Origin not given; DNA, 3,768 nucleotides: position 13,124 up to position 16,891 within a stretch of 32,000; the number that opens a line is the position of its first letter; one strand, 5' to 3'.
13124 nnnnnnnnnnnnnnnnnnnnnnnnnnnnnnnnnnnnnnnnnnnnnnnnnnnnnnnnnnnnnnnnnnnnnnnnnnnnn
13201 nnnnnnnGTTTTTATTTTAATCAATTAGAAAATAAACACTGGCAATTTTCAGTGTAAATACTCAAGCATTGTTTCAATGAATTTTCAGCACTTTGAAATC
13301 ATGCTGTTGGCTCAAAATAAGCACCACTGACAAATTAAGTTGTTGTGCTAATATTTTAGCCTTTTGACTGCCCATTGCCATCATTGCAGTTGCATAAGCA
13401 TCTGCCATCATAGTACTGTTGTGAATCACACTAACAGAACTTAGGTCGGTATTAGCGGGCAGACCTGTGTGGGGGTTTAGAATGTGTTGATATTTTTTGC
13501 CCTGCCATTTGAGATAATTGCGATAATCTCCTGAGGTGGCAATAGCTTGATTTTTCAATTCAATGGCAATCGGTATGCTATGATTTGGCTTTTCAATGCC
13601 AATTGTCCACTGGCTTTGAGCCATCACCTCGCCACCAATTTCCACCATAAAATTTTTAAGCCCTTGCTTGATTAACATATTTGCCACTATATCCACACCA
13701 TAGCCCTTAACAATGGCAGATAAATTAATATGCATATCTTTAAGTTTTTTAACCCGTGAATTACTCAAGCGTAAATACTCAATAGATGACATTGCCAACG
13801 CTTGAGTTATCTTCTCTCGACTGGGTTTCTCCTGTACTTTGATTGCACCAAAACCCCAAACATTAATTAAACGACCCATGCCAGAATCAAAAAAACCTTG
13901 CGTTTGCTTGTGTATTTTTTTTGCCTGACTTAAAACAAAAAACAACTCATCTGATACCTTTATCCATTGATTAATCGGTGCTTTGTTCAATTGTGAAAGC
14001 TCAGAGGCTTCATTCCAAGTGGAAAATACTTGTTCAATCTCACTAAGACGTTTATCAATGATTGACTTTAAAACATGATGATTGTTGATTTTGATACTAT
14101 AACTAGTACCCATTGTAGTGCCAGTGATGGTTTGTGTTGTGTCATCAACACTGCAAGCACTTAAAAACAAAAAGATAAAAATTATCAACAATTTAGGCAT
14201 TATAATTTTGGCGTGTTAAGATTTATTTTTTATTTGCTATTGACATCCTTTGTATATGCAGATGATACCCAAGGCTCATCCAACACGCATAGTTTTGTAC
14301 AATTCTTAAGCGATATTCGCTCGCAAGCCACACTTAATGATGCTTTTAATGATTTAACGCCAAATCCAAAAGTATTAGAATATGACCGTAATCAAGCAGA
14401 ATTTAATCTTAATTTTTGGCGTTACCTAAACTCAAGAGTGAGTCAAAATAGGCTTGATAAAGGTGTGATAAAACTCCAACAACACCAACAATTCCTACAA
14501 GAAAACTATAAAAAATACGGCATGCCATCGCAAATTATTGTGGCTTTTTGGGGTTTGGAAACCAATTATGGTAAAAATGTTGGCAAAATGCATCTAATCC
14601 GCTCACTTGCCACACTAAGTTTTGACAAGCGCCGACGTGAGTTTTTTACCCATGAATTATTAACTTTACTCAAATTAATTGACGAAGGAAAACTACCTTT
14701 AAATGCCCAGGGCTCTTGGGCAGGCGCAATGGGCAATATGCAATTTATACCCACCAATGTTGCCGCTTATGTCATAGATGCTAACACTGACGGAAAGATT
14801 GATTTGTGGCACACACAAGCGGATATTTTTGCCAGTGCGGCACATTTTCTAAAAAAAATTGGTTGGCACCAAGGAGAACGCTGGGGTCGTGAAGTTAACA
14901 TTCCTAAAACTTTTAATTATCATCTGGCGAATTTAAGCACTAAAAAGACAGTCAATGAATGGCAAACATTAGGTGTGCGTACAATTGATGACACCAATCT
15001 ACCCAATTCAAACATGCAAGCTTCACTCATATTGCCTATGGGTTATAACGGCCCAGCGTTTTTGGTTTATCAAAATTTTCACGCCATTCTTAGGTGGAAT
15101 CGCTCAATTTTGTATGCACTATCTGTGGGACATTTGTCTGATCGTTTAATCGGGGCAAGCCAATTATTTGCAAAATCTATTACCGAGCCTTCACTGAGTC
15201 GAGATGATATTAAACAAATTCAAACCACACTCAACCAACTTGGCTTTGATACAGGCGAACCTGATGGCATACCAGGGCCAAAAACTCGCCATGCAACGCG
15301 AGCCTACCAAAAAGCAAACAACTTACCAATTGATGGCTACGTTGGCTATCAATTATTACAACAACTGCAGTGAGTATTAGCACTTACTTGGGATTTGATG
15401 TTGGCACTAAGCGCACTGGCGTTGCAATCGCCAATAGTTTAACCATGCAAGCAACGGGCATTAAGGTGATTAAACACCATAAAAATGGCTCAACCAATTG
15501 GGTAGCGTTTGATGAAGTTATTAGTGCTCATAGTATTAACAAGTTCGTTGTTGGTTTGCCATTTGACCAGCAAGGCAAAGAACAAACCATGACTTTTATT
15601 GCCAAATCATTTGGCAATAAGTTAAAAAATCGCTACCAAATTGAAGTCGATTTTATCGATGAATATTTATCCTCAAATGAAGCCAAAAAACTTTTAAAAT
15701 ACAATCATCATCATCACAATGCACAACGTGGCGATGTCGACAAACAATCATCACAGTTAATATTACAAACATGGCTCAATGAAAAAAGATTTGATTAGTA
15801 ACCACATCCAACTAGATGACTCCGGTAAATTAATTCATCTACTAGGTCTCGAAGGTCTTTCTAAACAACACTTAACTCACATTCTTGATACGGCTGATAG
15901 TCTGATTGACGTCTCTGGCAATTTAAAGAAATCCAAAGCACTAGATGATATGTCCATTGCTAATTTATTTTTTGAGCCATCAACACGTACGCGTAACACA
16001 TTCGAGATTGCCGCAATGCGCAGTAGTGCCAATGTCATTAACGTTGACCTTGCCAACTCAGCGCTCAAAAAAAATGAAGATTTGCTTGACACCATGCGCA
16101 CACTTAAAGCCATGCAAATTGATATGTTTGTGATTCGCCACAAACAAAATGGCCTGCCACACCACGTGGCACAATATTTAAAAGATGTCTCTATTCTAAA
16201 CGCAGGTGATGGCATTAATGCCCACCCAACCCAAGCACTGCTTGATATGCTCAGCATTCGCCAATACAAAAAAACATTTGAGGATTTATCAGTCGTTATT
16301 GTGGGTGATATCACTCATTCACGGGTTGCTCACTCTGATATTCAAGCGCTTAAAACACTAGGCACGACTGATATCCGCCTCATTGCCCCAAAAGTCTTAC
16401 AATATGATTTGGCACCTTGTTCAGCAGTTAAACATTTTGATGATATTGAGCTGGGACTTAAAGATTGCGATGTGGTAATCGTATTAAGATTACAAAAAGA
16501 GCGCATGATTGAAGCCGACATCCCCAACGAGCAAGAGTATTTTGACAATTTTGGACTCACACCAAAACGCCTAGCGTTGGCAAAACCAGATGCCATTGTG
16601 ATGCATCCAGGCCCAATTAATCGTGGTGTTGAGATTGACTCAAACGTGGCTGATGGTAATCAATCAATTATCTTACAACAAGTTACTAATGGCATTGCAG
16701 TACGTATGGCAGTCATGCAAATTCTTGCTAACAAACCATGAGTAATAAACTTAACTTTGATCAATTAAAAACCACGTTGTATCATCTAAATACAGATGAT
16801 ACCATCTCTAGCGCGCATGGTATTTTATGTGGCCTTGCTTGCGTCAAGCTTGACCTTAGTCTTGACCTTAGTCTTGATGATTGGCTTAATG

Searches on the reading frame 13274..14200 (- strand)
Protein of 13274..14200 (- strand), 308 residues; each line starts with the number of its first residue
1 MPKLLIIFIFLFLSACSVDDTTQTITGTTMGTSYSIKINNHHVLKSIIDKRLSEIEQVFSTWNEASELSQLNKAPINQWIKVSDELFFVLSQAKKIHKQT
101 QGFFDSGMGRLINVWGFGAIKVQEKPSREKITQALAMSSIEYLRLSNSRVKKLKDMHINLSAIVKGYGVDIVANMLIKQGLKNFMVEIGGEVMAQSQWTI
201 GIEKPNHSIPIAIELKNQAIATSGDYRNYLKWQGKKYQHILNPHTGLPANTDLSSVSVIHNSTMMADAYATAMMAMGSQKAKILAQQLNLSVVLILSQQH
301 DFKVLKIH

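Call 34: search_protein_families(library=ncbifam, proteins=[window:13274-14200:-], max_evalue=1e-10)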
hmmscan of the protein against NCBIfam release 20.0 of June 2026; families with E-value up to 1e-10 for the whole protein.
window:13274-14200:- (308 aa): 1 family
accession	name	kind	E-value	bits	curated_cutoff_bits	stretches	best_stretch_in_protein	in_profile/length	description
NF007774.0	PRK10461.1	equivalog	1.8e-56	191.5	498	1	9-304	13-336/351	FAD:protein FMN transferase ApbE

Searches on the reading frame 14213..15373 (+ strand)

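Call 34: search_protein_families(library=ncbifam, proteins=[window:14213-15373:+], max_evalue=1e-10)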
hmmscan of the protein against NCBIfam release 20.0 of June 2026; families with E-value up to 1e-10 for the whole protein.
window:14213-15373:+ (386 aa): 3 families
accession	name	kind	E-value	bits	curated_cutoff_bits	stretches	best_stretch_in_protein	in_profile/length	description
TIGR02283.1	MltB_2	subfamily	7.2e-98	327.5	248.45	1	37-313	19-299/300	lytic murein transglycosylase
TIGR02282.1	MltB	equivalog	2.7e-57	194.1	281.4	1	39-312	16-290/290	lytic murein transglycosylase B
NF008029.0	PRK10760.1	equivalog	2.1e-46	158.6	449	1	59-312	103-353/359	lytic murein transglycosylase B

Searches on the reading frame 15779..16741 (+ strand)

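Call 34: search_protein_families(library=ncbifam, proteins=[window:15779-16741:+], max_evalue=1e-10)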
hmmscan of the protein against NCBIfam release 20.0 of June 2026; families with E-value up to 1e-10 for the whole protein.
window:15779-16741:+ (320 aa): 15 families
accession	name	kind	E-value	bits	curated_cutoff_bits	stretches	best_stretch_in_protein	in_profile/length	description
NF002032.1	PRK00856.1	equivalog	6.9e-112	373.4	263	1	20-316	2-296/297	aspartate carbamoyltransferase catalytic subunit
TIGR00670.1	asp_carb_tr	equivalog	1.2e-85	287.3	236.95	1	20-317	2-303/304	aspartate carbamoyltransferase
NF010387.0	PRK13814.1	equivalog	7.2e-85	284.6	660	1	19-316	6-302/310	aspartate carbamoyltransferase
NF008853.0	PRK11891.1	equivalog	9.9e-42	143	560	1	19-316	89-397/430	aspartate carbamoyltransferase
NF006046.0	PRK08192.1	equivalog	2e-41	142.4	512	1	20-315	8-315/339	aspartate carbamoyltransferase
NF001986.0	PRK00779.1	subfamily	1.8e-39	135.7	306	1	19-318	6-305/307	ornithine carbamoyltransferase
TIGR00658.1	orni_carb_tr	equivalog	4.6e-38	131.1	280.85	1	20-316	2-302/304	ornithine carbamoyltransferase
NF009916.0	PRK13376.1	equivalog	1.8e-26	92.7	800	1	56-317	49-333/525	bifunctional aspartate carbamoyltransferase catalytic subunit/aspartate carbamoyltransferase regulatory subunit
TIGR04384.1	putr_carbamoyl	exception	4.6e-23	81.8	500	1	24-316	5-306/330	putrescine carbamoyltransferase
NF011380.0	PRK14805.1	equivalog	2.6e-22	79.3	421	1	20-209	3-184/302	ornithine carbamoyltransferase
NF003286.0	PRK04284.1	subfamily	3e-20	72.6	515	1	21-211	9-195/332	ornithine carbamoyltransferase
NF003384.0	PRK04523.1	equivalog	6.8e-17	61.5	288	1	19-319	4-335/336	N-acetylornithine carbamoyltransferase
NF009213.0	PRK12562.1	subfamily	9.7e-17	61.3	559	1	20-216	8-204/334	ornithine carbamoyltransferase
NF002470.0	PRK01713.1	equivalog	1.6e-16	60.7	545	1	19-209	8-194/334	ornithine carbamoyltransferase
NF011379.0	PRK14804.1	equivalog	7.7e-13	48.2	373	0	20-204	8-185/311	ornithine carbamoyltransferase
